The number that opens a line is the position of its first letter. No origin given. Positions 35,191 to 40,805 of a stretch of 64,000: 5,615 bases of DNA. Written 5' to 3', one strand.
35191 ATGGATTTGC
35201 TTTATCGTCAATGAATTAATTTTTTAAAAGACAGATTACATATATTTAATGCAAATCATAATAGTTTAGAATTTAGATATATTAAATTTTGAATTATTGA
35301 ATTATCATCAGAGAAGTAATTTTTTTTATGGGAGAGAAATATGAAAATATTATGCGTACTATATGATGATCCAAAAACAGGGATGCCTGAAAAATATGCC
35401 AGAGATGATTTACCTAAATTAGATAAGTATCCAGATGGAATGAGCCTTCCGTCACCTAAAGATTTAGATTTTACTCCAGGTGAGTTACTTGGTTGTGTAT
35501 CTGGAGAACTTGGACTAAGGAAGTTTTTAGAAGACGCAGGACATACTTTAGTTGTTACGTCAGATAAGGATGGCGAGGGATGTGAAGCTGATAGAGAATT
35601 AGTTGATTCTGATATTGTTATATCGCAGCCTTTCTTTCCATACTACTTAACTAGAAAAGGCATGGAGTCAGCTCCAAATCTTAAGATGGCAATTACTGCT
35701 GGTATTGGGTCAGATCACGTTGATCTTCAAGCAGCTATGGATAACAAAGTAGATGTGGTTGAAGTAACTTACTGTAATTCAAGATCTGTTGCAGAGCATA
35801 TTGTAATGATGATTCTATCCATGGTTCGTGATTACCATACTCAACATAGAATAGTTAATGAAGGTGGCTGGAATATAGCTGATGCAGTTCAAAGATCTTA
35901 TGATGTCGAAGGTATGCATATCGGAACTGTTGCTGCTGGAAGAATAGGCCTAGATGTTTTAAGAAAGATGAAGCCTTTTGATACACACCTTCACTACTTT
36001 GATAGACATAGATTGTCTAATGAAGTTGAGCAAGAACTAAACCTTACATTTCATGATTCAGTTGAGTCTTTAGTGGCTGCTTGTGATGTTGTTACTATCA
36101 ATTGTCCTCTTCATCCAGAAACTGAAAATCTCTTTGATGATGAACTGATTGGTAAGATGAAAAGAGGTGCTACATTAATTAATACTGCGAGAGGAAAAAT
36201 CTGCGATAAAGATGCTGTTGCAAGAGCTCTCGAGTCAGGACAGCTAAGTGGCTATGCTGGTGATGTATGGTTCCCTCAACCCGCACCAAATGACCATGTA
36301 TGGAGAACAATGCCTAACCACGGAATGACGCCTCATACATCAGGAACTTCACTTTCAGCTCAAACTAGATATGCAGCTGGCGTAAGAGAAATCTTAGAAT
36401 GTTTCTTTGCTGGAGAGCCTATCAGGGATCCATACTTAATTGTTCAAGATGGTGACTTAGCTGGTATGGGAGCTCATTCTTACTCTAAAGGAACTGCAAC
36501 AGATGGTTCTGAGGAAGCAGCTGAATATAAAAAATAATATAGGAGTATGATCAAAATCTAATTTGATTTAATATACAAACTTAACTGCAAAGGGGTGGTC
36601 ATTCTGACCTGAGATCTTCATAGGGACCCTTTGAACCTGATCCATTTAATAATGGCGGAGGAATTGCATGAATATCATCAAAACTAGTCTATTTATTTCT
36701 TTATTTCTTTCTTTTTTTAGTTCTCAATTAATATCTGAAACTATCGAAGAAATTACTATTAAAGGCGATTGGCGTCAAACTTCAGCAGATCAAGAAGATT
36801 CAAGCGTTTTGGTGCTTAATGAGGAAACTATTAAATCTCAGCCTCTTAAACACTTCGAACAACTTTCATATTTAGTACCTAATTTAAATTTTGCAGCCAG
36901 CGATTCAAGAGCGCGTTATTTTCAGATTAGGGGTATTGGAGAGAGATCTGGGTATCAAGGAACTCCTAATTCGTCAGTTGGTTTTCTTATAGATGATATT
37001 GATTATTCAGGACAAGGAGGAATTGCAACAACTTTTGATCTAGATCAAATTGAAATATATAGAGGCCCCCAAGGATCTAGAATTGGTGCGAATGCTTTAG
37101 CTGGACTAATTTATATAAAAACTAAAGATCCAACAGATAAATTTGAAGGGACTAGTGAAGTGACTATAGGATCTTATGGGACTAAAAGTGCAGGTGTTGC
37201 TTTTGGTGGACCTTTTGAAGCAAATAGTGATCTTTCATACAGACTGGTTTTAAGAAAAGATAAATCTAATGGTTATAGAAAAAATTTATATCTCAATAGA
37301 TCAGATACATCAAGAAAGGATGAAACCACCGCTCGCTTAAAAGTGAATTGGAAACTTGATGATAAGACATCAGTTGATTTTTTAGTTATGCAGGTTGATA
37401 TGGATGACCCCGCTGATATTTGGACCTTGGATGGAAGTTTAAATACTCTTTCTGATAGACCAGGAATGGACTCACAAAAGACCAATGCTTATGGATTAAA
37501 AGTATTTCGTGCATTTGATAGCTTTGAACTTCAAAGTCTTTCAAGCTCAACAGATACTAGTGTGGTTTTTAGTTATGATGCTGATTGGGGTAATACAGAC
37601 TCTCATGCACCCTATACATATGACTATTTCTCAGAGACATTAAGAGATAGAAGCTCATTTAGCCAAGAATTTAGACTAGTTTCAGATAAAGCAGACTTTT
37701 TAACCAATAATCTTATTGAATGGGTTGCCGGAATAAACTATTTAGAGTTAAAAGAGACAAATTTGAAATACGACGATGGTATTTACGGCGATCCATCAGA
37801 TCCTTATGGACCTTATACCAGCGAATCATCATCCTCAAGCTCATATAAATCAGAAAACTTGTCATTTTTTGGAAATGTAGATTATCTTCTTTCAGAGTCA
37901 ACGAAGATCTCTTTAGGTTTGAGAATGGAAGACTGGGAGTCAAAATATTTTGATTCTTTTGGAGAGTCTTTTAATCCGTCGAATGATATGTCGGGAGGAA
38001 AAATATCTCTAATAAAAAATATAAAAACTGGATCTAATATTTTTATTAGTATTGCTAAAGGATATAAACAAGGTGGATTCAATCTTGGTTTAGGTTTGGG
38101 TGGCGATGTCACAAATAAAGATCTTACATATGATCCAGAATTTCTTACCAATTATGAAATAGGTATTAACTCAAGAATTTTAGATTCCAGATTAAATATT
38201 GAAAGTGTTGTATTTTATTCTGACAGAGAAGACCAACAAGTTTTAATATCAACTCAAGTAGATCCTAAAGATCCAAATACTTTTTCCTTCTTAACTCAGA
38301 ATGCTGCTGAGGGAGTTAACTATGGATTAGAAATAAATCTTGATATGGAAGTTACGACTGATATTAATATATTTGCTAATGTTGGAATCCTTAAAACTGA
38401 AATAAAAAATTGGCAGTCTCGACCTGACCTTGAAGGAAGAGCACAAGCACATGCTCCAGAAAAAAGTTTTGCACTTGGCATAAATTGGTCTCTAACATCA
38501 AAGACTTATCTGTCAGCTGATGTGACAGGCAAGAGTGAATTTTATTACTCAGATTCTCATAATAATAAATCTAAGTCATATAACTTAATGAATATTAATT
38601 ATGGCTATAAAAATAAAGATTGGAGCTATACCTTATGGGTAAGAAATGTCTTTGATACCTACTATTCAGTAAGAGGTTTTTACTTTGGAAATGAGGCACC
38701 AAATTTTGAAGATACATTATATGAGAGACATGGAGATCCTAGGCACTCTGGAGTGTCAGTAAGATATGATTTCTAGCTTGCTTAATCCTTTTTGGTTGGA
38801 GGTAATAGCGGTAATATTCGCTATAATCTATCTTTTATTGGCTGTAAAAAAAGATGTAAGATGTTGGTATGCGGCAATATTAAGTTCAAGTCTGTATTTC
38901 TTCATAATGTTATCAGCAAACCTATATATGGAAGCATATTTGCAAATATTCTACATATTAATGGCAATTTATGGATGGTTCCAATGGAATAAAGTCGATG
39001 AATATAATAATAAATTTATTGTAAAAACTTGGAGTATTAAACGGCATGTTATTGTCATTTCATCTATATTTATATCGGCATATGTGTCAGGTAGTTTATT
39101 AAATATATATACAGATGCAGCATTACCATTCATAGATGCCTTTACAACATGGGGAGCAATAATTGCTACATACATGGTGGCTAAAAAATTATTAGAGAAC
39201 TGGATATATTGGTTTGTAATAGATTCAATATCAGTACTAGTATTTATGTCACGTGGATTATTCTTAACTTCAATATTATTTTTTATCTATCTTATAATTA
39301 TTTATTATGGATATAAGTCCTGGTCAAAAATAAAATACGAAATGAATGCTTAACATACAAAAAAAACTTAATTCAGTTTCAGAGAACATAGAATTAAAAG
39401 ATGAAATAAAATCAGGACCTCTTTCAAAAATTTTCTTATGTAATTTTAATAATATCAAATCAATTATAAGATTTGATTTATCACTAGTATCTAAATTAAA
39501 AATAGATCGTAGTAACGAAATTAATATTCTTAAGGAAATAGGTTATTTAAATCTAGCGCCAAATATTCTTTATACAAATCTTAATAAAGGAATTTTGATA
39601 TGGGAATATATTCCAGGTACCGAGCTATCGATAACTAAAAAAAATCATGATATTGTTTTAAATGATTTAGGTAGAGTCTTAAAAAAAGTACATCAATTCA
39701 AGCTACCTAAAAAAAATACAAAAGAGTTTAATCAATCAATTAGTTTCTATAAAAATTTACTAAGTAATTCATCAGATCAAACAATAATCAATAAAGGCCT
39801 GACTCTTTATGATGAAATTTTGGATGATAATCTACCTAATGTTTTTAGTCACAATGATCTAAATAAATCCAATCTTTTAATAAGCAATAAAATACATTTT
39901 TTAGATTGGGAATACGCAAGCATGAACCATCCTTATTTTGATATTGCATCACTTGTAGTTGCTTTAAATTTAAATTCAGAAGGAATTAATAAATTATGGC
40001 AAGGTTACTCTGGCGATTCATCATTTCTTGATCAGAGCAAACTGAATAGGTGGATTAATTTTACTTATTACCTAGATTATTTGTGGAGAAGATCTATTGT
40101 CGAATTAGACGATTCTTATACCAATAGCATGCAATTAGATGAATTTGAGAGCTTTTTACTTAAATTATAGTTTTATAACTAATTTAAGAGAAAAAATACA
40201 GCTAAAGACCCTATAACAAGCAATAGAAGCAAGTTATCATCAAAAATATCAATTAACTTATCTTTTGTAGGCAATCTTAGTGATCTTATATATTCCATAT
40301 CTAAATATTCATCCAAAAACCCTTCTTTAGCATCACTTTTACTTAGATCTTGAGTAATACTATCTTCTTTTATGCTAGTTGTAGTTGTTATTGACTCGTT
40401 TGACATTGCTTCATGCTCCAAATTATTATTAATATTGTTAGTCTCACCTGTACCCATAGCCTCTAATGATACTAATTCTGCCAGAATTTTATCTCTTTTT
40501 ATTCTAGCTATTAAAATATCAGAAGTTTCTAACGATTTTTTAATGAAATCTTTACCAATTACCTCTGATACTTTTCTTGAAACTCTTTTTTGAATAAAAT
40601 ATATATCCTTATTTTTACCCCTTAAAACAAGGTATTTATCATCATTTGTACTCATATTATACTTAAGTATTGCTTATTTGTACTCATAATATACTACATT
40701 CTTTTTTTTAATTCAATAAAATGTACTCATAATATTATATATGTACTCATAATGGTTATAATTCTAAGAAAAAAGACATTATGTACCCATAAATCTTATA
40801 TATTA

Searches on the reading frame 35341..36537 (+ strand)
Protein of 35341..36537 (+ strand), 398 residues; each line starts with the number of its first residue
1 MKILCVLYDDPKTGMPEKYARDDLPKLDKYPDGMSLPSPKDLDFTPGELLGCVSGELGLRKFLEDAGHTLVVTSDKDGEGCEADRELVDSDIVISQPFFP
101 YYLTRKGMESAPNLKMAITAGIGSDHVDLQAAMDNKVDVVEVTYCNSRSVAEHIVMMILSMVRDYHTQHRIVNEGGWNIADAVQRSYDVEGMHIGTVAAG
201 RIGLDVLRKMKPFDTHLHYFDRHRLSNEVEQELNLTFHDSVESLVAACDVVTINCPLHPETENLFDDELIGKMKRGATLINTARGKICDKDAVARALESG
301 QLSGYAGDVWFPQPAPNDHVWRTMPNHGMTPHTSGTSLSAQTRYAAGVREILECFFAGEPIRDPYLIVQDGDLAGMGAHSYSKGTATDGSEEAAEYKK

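Call 12: search_protein_families(library=pfam, proteins=[window:35341-36537:+], max_evalue=0.00001)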
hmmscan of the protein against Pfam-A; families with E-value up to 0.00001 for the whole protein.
window:35341-36537:+ (398 aa): 2 families
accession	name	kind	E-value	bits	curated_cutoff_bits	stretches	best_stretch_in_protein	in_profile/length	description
PF02826.25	2-Hacid_dh_C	-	1.5e-48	165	25.1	1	155-333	1-177/178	D-isomer specific 2-hydroxyacid dehydrogenase, NAD binding domain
PF00389.36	2-Hacid_dh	-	2.5e-14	53.6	24.6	1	61-362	13-130/134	D-isomer specific 2-hydroxyacid dehydrogenase, catalytic domain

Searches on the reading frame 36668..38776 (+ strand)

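Call 12: search_protein_families(library=pfam, proteins=[window:36668-38776:+], max_evalue=0.00001)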
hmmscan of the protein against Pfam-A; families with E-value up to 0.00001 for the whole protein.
window:36668-38776:+ (702 aa): 2 families
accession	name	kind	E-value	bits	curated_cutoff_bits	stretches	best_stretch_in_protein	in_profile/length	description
PF00593.30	TonB_dep_Rec_b-barrel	-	4.9e-26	93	27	1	286-661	50-436/436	TonB dependent receptor-like, beta-barrel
PF07715.20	Plug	-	6.9e-12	46.3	23.9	1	44-146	6-106/107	TonB-dependent Receptor Plug Domain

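Call 24: search_protein_families(library=ncbifam, proteins=[window:36668-38776:+], max_evalue=0.00001)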
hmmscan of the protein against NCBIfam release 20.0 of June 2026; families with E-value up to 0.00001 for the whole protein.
window:36668-38776:+ (702 aa): 12 families
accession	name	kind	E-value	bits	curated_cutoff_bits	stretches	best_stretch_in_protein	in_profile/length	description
TIGR01783.1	TonB-siderophor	subfamily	2.6e-39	135.4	223.5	1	45-702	4-649/649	TonB-dependent siderophore receptor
NF053590.1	TonB_dep_TOL0244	equivalog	1.9e-14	53.2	645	1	124-233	111-216/604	TOL_0244 family TonB-dependent receptor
TIGR01785.1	TonB-hemin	subfamily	6.6e-13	48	316.85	1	27-668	2-656/677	TonB-dependent heme/hemoglobin receptor family protein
TIGR01786.1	TonB-hemlactrns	subfamily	9.6e-11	40.7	323.75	1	37-667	15-687/719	TonB-dependent hemoglobin/transferrin/lactoferrin family receptor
NF010651.0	PRK14050.1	equivalog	1.5e-10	39.9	884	1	487-666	532-704/730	TonB-dependent siderophore receptor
NF007349.0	PRK09840.1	equivalog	4.3e-08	31.6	686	0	121-184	143-206/760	catecholate siderophore receptor Fiu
NF010048.1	PRK13524.1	subfamily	1.5e-07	30.3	493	0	125-217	148-242/744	FepA family TonB-dependent siderophore receptor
NF049960.1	siderphRecptFauA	equivalog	1.5e-07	30.3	900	0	492-672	526-708/727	TonB-dependent alcaligin siderophore receptor FauA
NF010010.0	PRK13483.1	equivalog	5.3e-07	28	927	0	478-663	446-635/660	ligand-gated channel protein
TIGR01779.1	TonB-B12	equivalog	7.6e-07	28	599.7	1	125-292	126-290/614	TonB-dependent vitamin B12 receptor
NF010051.0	PRK13528.1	subfamily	3.5e-06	25.5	583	0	122-165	141-184/727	FepA family TonB-dependent siderophore receptor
NF010038.0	PRK13513.1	equivalog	4.9e-06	25.4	942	0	116-164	128-176/659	ligand-gated channel protein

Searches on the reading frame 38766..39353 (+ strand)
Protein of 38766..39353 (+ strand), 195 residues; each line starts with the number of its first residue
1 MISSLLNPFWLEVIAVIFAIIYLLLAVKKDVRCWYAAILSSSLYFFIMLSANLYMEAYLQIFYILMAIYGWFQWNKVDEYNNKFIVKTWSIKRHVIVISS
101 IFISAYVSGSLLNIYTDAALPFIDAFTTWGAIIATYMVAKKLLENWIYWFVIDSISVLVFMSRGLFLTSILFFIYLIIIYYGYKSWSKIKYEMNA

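Call 12: search_protein_families(library=pfam, proteins=[window:38766-39353:+], max_evalue=0.00001)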
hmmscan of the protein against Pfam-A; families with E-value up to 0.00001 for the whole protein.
window:38766-39353:+ (195 aa): 1 family
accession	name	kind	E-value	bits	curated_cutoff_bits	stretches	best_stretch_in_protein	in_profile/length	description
PF04973.17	NMN_transporter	-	3.8e-46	157.7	27.3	1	10-188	2-175/175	Nicotinamide mononucleotide transporter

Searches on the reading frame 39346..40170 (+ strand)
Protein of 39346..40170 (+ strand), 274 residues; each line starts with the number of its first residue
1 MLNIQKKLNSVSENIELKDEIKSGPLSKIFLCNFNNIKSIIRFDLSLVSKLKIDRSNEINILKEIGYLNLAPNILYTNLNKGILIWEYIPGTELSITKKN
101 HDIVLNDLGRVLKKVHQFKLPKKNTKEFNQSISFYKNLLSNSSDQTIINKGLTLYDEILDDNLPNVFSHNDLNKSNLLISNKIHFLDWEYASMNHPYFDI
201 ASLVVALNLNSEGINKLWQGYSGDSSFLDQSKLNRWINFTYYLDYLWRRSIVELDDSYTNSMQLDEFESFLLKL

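Call 13: search_protein_families(library=pfam, proteins=[window:39346-40170:+], max_evalue=0.00001)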
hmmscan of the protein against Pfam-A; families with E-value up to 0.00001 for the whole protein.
window:39346-40170:+ (274 aa): 2 families
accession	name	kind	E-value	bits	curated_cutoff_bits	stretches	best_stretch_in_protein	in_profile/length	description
PF01633.27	Choline_kinase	-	2.1e-15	57.3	29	1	30-202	13-202/300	Choline/ethanolamine kinase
PF01636.29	APH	-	1.2e-13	51.8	23.2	1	81-204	70-210/239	Phosphotransferase enzyme family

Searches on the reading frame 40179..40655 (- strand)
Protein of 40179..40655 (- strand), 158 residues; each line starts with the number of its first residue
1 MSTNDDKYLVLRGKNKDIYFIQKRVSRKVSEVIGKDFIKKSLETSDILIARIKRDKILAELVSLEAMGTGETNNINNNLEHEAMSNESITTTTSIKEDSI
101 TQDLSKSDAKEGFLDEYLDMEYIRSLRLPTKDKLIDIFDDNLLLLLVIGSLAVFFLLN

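Call 8: search_protein_families(library=pfam, proteins=[window:40179-40655:-])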
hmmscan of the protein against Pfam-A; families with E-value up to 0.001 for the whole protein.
window:40179-40655:- (158 aa): 1 family
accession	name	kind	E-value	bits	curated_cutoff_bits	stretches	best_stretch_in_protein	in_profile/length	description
PF20172.3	DUF6538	-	1.2e-05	25.4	27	1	9-61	2-51/60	Domain of unknown function (DUF6538)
